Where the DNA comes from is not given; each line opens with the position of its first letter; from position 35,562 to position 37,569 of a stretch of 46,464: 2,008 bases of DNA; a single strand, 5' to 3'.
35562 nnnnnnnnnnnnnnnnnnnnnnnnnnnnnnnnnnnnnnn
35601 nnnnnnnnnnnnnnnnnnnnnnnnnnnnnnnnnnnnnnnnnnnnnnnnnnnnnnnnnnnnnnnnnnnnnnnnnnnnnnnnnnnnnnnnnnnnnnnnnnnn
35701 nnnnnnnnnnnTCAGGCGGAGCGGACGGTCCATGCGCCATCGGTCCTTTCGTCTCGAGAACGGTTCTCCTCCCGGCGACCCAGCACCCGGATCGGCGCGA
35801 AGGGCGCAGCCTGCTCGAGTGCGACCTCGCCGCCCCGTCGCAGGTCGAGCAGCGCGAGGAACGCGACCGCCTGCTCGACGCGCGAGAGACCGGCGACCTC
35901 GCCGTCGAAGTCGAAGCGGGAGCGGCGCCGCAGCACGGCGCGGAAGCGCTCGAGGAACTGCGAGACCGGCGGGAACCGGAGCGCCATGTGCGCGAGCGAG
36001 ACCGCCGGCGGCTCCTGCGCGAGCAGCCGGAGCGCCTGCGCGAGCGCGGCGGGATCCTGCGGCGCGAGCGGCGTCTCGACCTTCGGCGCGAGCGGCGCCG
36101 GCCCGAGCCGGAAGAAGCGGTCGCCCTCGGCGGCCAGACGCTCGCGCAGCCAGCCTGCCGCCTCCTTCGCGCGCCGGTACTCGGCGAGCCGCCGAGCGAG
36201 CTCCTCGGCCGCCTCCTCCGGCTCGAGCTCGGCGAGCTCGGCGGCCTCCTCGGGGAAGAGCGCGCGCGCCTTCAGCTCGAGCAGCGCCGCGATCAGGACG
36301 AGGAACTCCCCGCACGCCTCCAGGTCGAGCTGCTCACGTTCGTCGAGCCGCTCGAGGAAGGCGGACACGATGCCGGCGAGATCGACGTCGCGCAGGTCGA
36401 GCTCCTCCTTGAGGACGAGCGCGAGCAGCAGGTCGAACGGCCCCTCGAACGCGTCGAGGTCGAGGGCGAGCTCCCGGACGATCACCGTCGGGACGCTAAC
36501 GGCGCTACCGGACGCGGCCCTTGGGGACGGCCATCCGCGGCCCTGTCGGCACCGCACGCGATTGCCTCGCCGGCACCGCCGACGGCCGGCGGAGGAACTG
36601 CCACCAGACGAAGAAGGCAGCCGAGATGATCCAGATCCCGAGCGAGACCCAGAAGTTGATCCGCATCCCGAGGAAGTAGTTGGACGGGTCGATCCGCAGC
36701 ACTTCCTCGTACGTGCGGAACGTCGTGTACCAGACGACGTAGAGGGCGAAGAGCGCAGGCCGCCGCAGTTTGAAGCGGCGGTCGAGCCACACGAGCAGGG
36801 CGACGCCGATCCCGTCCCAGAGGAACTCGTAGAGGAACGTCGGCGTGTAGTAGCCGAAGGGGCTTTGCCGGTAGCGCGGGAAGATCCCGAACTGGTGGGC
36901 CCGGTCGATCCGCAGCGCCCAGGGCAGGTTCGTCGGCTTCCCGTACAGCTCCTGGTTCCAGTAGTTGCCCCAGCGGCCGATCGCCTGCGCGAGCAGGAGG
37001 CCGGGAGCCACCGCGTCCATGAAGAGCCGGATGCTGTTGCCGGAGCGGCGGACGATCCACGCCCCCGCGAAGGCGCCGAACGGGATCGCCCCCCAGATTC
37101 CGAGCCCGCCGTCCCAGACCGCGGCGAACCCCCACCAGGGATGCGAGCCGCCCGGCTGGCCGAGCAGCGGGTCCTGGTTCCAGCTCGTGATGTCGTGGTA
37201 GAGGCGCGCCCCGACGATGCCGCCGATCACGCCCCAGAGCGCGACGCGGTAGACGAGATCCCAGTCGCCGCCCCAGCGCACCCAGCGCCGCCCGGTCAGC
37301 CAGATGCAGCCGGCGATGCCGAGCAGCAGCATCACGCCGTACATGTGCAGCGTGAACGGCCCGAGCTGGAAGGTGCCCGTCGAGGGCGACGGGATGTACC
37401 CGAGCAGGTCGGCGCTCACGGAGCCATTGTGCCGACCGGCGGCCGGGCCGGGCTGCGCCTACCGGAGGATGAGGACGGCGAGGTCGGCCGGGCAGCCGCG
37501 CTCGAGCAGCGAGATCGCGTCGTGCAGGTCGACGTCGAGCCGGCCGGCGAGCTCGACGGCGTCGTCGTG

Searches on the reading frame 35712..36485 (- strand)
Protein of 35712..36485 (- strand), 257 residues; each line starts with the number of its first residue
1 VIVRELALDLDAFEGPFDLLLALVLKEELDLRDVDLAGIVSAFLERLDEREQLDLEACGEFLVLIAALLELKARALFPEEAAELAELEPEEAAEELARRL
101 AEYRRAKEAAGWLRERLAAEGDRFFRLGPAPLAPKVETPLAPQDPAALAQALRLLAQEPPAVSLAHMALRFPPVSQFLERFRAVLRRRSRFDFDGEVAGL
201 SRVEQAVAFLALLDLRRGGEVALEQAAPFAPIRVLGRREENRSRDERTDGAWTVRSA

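Call 39: search_protein_families(library=pfam, proteins=[window:35712-36485:-], max_evalue=0.00001)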
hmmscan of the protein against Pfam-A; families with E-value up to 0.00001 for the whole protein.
window:35712-36485:- (257 aa): 1 family
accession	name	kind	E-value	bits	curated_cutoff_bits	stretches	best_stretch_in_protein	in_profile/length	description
PF02616.19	SMC_ScpA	-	1.1e-22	81.7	24.6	1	23-234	1-229/232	Segregation and condensation protein ScpA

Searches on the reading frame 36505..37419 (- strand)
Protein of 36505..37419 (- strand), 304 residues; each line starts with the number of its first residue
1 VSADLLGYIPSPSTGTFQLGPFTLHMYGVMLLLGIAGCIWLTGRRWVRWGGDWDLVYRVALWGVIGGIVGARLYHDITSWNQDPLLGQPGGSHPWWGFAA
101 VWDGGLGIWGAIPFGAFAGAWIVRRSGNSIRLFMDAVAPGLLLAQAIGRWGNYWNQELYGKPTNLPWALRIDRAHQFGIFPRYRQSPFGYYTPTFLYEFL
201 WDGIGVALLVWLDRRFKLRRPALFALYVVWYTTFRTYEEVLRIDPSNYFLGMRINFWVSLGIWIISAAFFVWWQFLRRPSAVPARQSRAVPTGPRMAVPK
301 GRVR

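Call 39: search_protein_families(library=pfam, proteins=[window:36505-37419:-], max_evalue=0.00001)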
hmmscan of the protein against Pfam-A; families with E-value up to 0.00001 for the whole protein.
window:36505-37419:- (304 aa): 1 family
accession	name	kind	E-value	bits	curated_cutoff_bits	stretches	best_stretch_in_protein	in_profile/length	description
PF01790.23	LGT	-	5.7e-55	186.7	24.9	1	16-272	3-240/240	Prolipoprotein diacylglyceryl transferase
